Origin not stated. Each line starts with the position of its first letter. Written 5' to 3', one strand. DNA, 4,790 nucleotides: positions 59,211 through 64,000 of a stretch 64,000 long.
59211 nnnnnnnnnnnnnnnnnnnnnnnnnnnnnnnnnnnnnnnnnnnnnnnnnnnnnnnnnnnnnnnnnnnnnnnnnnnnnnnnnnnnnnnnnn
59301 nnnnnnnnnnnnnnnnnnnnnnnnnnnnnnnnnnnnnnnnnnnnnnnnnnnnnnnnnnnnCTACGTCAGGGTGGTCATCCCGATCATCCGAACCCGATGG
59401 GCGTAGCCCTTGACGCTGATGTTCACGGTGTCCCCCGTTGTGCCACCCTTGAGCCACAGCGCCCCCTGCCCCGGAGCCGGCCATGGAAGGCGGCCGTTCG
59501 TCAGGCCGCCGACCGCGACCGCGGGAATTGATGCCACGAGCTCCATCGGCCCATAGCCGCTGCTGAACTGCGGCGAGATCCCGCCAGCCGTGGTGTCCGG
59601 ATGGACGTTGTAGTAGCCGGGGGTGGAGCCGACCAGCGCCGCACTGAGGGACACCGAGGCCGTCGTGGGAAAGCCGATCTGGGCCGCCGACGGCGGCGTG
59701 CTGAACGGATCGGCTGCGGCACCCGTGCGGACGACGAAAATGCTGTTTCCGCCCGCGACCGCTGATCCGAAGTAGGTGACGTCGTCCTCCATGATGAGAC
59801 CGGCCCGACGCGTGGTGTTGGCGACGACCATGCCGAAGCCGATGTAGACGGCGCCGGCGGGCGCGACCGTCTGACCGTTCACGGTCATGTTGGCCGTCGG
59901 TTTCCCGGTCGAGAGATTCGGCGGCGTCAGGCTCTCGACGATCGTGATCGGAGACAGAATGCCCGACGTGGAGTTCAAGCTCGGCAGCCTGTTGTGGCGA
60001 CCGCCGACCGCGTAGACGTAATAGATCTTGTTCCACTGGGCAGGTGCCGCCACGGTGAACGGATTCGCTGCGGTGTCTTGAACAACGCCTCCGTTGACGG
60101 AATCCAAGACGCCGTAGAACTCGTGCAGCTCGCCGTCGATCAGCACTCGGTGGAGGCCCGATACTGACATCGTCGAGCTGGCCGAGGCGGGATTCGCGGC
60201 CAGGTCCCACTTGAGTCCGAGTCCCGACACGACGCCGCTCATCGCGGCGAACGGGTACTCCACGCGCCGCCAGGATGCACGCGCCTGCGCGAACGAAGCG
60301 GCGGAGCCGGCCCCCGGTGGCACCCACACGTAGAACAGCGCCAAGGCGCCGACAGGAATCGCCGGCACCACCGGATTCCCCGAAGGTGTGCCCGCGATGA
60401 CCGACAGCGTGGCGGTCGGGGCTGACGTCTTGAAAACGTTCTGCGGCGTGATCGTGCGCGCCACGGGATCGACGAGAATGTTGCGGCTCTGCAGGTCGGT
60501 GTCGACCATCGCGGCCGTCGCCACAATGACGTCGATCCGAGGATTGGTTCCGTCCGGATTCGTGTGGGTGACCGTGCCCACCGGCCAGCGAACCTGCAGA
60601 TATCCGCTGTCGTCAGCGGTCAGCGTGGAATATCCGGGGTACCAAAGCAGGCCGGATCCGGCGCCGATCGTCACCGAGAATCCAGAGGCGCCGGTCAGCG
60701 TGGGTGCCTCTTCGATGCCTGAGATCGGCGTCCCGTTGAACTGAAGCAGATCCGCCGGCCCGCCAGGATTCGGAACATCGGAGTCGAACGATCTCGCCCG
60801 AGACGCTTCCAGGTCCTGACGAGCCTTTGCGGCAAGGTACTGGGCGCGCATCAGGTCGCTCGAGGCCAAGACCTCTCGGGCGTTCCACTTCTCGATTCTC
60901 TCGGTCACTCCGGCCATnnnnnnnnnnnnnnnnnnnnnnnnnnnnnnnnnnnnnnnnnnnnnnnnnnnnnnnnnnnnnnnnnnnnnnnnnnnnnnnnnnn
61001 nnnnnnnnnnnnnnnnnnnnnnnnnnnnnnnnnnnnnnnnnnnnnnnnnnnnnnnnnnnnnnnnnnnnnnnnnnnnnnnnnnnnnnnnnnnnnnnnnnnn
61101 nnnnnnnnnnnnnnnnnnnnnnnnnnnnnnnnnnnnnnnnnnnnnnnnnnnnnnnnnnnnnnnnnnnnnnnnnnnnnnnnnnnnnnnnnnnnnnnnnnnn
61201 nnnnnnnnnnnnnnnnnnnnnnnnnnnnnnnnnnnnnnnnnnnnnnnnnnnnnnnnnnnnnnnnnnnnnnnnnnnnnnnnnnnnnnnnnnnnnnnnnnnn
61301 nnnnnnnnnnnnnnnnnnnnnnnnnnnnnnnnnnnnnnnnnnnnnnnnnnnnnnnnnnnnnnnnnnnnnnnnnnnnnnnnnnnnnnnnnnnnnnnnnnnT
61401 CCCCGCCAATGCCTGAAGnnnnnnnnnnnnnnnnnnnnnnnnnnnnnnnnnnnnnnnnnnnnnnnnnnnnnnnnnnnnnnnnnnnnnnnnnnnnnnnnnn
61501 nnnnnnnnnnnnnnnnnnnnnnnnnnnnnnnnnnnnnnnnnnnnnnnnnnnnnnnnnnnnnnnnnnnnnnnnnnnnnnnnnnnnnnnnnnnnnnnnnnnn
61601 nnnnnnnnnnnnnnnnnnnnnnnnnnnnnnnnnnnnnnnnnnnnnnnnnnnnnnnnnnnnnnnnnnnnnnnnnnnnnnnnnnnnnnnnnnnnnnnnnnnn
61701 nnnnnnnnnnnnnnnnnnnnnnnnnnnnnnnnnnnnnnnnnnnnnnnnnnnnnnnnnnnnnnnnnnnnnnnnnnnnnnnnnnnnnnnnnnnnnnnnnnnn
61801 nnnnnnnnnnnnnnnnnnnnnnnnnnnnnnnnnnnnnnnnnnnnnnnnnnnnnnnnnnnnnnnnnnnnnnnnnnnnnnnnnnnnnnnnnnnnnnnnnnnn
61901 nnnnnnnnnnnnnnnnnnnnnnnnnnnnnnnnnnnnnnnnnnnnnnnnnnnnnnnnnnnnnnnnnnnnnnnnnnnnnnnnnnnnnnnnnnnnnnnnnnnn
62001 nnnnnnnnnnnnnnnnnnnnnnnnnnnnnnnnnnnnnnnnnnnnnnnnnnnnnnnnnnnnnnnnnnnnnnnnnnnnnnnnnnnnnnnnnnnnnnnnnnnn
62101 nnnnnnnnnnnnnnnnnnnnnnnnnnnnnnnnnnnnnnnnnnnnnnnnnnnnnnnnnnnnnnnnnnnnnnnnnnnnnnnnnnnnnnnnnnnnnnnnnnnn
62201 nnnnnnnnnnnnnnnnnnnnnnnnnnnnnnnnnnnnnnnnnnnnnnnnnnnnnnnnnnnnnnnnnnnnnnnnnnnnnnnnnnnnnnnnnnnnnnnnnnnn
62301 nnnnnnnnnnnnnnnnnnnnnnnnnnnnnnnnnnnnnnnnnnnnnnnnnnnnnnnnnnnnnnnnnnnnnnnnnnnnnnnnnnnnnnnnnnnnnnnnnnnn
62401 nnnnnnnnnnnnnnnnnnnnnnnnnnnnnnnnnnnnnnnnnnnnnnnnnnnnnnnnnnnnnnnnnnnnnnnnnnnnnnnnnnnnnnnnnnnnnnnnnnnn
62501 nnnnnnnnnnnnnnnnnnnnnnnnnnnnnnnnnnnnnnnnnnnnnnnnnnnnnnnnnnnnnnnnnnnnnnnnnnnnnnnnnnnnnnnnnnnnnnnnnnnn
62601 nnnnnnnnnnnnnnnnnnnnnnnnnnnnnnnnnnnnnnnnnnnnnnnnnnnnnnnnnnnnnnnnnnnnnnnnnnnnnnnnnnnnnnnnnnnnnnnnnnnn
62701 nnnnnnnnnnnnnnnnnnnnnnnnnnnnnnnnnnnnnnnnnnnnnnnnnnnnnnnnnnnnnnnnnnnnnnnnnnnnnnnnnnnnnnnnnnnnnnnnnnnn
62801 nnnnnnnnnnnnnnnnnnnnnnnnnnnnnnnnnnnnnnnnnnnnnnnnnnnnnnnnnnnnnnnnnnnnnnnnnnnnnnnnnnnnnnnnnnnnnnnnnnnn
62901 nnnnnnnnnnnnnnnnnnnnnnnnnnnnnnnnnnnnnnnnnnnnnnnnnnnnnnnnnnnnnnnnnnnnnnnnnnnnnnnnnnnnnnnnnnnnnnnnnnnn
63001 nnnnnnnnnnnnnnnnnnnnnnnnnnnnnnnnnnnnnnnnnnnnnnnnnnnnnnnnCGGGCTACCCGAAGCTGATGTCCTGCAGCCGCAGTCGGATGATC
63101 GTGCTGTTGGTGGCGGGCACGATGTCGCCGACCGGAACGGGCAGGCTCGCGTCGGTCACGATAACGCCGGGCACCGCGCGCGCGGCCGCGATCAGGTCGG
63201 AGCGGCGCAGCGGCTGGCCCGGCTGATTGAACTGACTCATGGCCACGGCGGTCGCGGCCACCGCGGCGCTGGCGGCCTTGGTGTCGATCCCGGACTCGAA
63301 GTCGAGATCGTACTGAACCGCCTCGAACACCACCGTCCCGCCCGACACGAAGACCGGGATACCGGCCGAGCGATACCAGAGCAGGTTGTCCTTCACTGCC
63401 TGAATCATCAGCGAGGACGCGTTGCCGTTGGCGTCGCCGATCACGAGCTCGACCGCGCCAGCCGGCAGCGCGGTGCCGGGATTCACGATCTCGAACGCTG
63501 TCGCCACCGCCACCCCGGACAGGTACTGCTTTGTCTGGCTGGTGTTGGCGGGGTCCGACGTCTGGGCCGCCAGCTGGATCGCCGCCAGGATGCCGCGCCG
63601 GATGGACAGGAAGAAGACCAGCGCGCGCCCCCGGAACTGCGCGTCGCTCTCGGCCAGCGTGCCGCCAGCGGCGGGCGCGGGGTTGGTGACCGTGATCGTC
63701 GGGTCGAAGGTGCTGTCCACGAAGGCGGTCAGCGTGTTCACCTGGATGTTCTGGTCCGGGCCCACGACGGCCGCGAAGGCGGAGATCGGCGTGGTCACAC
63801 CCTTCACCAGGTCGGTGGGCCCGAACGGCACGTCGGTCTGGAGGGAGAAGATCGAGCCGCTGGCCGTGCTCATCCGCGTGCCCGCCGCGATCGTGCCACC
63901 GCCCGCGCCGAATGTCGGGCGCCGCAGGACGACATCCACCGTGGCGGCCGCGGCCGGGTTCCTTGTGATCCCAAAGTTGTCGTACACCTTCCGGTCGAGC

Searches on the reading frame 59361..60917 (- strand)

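Call 32: search_protein_families(library=pfam, proteins=[window:59361-60917:-], max_evalue=0.01)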
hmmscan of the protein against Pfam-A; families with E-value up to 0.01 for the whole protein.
window:59361-60917:- (518 aa): 0 families

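Call 77: search_protein_families(library=phrogs, proteins=[window:59361-60917:-], max_evalue=0.001)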
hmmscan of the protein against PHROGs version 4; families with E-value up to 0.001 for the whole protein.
window:59361-60917:- (518 aa): 2 families
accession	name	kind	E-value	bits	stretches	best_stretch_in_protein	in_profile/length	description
phrog_3398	-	head and packaging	1.6e-05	25.4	1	62-211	37-164/359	virion structural protein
phrog_35449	-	tail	0.00023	21.8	1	167-215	117-165/313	minor tail protein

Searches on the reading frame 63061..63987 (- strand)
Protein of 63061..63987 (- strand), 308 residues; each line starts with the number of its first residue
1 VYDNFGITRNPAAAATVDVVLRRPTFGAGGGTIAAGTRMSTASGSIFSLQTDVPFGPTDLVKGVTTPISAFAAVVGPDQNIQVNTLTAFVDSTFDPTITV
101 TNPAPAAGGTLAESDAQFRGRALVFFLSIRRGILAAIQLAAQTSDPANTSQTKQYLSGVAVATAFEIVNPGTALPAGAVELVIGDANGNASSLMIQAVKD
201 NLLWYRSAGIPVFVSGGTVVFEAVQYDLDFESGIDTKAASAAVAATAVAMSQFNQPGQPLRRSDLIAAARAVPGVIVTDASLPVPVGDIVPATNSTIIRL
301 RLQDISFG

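Call 80: find_encoding_contigs(protein=window:63061-63987:-, flank=10000, max_places=2)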
Protein window:63061-63987:- (308 aa): no gene with exactly this product is on record in the collection.
